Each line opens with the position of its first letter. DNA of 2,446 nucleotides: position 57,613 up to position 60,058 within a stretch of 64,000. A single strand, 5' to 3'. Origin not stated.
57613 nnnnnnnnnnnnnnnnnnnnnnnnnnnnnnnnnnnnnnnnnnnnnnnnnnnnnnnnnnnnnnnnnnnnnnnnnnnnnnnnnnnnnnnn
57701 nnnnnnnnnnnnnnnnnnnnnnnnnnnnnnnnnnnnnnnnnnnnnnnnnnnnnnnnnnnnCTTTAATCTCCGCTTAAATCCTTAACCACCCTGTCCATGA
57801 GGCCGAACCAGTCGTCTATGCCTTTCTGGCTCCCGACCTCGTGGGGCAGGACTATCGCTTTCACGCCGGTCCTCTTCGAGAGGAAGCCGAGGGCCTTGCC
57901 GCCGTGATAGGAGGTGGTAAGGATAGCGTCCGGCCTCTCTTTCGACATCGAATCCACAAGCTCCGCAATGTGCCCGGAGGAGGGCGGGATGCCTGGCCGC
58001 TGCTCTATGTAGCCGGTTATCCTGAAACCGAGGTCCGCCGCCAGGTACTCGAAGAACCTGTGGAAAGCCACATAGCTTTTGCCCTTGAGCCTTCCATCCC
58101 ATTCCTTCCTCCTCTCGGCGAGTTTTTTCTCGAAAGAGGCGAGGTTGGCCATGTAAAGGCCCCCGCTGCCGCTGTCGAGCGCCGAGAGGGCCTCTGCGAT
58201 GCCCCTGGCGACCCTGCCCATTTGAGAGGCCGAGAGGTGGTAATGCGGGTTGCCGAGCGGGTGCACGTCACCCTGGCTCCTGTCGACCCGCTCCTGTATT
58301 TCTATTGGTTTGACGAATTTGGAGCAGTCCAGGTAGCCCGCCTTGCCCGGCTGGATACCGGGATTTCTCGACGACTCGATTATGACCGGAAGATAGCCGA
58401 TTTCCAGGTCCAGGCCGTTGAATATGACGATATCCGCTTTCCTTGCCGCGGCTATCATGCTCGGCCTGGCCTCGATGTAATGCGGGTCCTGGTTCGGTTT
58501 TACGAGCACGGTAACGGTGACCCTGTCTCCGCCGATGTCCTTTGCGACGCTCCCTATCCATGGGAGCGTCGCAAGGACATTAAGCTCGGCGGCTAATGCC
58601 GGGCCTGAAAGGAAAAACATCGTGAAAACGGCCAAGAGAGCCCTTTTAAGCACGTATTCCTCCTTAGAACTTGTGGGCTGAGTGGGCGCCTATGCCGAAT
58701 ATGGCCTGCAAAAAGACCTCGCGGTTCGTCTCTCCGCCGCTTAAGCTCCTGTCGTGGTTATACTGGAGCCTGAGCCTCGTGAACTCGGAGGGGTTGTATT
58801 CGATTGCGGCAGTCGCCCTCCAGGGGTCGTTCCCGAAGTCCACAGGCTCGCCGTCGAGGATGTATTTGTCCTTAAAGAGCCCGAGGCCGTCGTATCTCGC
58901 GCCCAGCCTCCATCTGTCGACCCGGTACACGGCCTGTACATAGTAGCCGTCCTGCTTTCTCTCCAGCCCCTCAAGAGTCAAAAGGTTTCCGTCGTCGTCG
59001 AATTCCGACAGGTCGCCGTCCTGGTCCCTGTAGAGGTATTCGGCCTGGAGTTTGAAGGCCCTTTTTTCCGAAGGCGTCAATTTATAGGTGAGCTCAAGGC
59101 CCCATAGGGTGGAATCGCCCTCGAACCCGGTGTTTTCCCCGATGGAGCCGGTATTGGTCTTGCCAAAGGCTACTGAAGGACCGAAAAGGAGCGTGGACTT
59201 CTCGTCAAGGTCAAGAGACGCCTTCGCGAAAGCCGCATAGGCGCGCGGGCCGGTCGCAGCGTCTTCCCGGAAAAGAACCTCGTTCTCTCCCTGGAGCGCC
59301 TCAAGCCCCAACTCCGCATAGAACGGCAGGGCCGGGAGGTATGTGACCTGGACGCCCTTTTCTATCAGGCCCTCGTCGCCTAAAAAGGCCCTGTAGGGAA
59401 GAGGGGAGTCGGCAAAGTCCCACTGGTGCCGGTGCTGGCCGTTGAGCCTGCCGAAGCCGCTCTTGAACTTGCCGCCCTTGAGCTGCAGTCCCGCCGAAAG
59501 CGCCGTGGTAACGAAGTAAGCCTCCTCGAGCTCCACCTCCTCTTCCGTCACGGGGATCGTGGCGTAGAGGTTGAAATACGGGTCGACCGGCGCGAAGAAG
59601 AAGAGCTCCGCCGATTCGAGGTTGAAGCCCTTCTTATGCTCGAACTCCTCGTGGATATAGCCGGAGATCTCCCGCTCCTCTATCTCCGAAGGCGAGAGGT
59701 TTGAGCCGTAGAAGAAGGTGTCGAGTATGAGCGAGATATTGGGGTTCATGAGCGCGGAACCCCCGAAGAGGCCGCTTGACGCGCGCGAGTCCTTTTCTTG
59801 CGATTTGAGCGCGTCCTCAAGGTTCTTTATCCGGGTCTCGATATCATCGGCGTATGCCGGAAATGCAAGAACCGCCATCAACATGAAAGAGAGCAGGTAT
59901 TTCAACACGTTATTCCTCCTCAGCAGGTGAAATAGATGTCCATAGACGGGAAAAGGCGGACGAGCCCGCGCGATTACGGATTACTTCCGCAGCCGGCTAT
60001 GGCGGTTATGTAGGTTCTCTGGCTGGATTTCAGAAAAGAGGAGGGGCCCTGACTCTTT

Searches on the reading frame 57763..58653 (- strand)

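Call 52: search_protein_families(library=pfam, proteins=[window:57763-58653:-], max_evalue=0.001)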
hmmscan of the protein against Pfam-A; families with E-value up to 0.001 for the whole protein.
window:57763-58653:- (296 aa): 1 family
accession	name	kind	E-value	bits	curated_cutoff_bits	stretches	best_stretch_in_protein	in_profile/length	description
PF01297.22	ZnuA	-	1.1e-45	156.6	29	1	26-293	1-260/263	Zinc-uptake complex component A periplasmic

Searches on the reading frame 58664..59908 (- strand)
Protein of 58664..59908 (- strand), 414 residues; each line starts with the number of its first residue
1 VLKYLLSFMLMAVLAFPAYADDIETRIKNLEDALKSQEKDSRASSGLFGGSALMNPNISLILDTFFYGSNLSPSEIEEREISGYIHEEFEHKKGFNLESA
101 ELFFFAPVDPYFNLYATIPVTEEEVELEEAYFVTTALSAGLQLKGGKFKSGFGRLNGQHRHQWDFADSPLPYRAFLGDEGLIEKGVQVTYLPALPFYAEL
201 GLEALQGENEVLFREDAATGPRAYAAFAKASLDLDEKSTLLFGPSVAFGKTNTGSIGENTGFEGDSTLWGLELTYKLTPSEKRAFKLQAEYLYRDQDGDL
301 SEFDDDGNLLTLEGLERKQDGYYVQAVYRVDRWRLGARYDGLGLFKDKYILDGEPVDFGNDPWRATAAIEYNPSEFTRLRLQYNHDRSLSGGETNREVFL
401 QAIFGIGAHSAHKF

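Call 52: search_protein_families(library=pfam, proteins=[window:58664-59908:-], max_evalue=0.001)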
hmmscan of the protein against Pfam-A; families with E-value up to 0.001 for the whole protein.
window:58664-59908:- (414 aa): 1 family
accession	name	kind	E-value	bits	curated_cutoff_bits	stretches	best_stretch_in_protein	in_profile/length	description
PF13609.12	Porin_4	-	4.1e-05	24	27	1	247-387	201-306/310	Gram-negative porin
